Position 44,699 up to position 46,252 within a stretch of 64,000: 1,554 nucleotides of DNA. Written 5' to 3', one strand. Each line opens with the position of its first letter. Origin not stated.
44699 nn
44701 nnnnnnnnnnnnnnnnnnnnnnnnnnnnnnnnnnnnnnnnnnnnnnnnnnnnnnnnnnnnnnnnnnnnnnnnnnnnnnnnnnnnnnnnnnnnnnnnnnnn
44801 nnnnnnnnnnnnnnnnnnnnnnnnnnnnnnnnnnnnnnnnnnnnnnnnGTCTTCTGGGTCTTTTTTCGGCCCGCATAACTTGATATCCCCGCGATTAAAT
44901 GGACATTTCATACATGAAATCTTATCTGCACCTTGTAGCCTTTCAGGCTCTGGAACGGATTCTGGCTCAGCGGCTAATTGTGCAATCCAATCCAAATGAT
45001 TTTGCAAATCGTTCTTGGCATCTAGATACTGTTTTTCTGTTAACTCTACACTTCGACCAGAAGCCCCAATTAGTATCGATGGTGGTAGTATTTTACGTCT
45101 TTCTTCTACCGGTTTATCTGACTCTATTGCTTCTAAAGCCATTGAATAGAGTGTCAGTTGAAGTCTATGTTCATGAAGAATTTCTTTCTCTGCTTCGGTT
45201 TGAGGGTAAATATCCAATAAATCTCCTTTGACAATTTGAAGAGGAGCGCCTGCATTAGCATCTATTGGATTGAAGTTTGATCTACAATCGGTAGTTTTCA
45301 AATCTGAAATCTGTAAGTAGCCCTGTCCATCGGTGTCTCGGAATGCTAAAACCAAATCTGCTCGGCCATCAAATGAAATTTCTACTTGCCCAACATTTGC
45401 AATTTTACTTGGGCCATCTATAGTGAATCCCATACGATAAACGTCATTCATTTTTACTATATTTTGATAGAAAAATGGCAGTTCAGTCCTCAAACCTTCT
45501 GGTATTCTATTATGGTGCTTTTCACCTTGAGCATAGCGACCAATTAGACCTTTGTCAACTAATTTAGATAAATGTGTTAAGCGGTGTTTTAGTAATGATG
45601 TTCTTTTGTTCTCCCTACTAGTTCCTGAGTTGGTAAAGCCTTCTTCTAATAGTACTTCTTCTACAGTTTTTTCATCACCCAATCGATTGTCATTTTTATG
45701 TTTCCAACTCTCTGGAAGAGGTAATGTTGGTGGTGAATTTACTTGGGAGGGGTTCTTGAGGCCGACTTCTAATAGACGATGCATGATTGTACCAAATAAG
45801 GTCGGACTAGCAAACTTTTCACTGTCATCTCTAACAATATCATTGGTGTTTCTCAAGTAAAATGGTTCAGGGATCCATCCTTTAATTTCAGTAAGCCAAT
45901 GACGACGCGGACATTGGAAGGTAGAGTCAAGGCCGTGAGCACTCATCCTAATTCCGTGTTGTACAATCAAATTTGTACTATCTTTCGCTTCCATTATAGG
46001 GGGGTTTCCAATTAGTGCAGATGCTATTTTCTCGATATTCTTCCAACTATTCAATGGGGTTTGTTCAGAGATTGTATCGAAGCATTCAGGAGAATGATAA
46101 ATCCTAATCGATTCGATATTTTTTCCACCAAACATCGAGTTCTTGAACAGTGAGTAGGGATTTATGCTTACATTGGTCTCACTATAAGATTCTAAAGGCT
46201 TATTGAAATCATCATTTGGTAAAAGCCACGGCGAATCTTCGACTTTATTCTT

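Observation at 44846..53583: Bacterial-type AddB/AddA-like helicase-nuclease operon in an archaeal chromosome, with cysteine-bracketed nuclease domains on both subunits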

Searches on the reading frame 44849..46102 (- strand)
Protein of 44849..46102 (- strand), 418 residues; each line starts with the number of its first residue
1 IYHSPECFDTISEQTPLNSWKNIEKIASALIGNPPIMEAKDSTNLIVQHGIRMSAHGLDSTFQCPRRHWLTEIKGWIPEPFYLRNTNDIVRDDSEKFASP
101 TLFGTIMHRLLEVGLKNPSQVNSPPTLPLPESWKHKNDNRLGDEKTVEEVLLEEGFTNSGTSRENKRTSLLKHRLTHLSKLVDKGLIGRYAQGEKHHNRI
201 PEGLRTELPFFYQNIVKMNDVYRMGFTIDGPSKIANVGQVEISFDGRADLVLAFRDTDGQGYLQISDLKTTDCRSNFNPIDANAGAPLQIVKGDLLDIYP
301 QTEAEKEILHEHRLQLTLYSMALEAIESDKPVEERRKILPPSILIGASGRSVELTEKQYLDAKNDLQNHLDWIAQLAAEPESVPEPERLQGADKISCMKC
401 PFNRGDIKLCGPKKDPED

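Call 65: predict_structure(alignment_id=A4)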
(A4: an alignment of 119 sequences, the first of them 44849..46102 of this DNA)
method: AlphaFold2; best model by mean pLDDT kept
length: 418 residues; sequences in the alignment: 119
mean_pLDDT: 90.9   pTM: 0.85
mean pLDDT of the five models: 90.9, 90.6, 89.9, 89.6, 89.0
residues with pLDDT >= 90: 319; 70-90: 63; 50-70: 33; < 50: 3
segments of 3 or more residues with pLDDT < 50: 1-3
pLDDT, mean of each block of 10 residues (from residue 1): 52 75 84 64 84 94 94 92 76 76 97 97 95 93 97 96 95 98 98 98 96 96 90 94 96 98 98 96 97 97 97 98 97 97 98 98 98 95 90 77 89 70
secondary structure, 60 per line:
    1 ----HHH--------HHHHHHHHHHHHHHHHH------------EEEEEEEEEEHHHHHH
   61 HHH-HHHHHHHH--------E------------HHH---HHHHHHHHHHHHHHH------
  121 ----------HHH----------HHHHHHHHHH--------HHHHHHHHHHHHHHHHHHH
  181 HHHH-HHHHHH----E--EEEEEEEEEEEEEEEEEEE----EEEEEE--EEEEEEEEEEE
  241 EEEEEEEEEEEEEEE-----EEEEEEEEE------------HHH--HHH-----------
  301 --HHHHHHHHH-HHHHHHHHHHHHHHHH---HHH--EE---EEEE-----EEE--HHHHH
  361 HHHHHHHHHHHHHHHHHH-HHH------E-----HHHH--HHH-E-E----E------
elements in order: H16-32 E45-54 H55-63 H65-72 H100-114 H144-153 H162-184 H186-191 E199-217 E222-227 E230-255 E261-269 H303-311 H313-328 E342-345 E351-353 H356-378 H395-398

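Call 70: fold_search(model_id=the predicted structure, library=pdb)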
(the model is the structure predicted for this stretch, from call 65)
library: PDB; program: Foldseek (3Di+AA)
matches with E <= 10: 269; with E <= 0.001: 12
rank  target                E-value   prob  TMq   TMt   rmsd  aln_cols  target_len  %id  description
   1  9np6_A                1.3e-06  1.00  0.39  0.20  13.7       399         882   14  Cryo-EM structure of AdnA(D934A)-AdnB(D1014A) in complex with AMPPNP and blunt end DNA (released 2025-03-19)
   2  4cej_A                3.5e-06  1.00  0.30  0.12  10.8       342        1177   13  Crystal structure of AddAB-DNA-ADPNP complex at 3 Angstrom resolution (released 2014-03-12)
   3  4cei_B                5.9e-06  1.00  0.42  0.17   9.8       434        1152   13  Crystal structure of ADPNP-bound AddAB with a forked DNA substrate (released 2014-03-12)
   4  6ppr_A                6.7e-06  1.00  0.38  0.21  14.4       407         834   13  Cryo-EM structure of AdnA(D934A)-AdnB(D1014A) in complex with AMPPNP and DNA (released 2019-11-20)
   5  9iac_A                7.1e-06  1.00  0.31  0.44  11.3       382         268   14  Structure of the Argonaute-associated Cas4 family protein 1 (ACE1) from Microcystis aeruginosa (MaACE1) (released 2025-04-23)
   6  9iab_A                1.0e-05  1.00  0.33  0.47  11.1       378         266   11  Structure of the Argonaute-associated Cas4 family protein 1 (ACE1) from Chroococcidiopsis thermalis (CtACE1) (released 2025-04-23)
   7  5eaw_A                1.2e-05  1.00  0.35  0.16  12.6       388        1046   14  Crystal structure of Dna2 nuclease-helicase (released 2015-11-18)
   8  5ean_A                1.2e-05  1.00  0.35  0.15  12.7       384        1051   14  Crystal structure of Dna2 in complex with a 5' overhang DNA (released 2015-11-18)
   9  9iac_B                1.4e-05  1.00  0.31  0.44  11.4       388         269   13  Structure of the Argonaute-associated Cas4 family protein 1 (ACE1) from Microcystis aeruginosa (MaACE1) (released 2025-04-23)
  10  9iab_B                2.5e-05  1.00  0.29  0.42  11.8       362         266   11  Structure of the Argonaute-associated Cas4 family protein 1 (ACE1) from Chroococcidiopsis thermalis (CtACE1) (released 2025-04-23)
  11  6ppj_A                3.8e-05  1.00  0.36  0.18  14.5       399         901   12  Cryo-EM structure of AdnA(D934A)-AdnB(D1014A) in complex with AMPPNP (released 2019-11-20)
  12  5ld2_B                9.2e-05  1.00  0.29  0.12  11.7       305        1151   16  Cryo-EM structure of RecBCD+DNA complex revealing activated nuclease domain (released 2016-10-05)
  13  3h4r                  2.1e-03  0.99  0.32  0.53   9.1       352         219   13  Crystal structure of E. coli RecE exonuclease (released 2009-05-26)
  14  3j7y_s                4.4e-03  0.41  0.17  0.18  23.9       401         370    8  Structure of the large ribosomal subunit from human mitochondria (released 2014-10-15)
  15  7mi5_A                2.3e-02  0.95  0.28  0.22  12.2       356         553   12  Asymmetrical PAM-Non PAM prespacer bound Cas4/Cas1/Cas2 complex (released 2021-11-17)
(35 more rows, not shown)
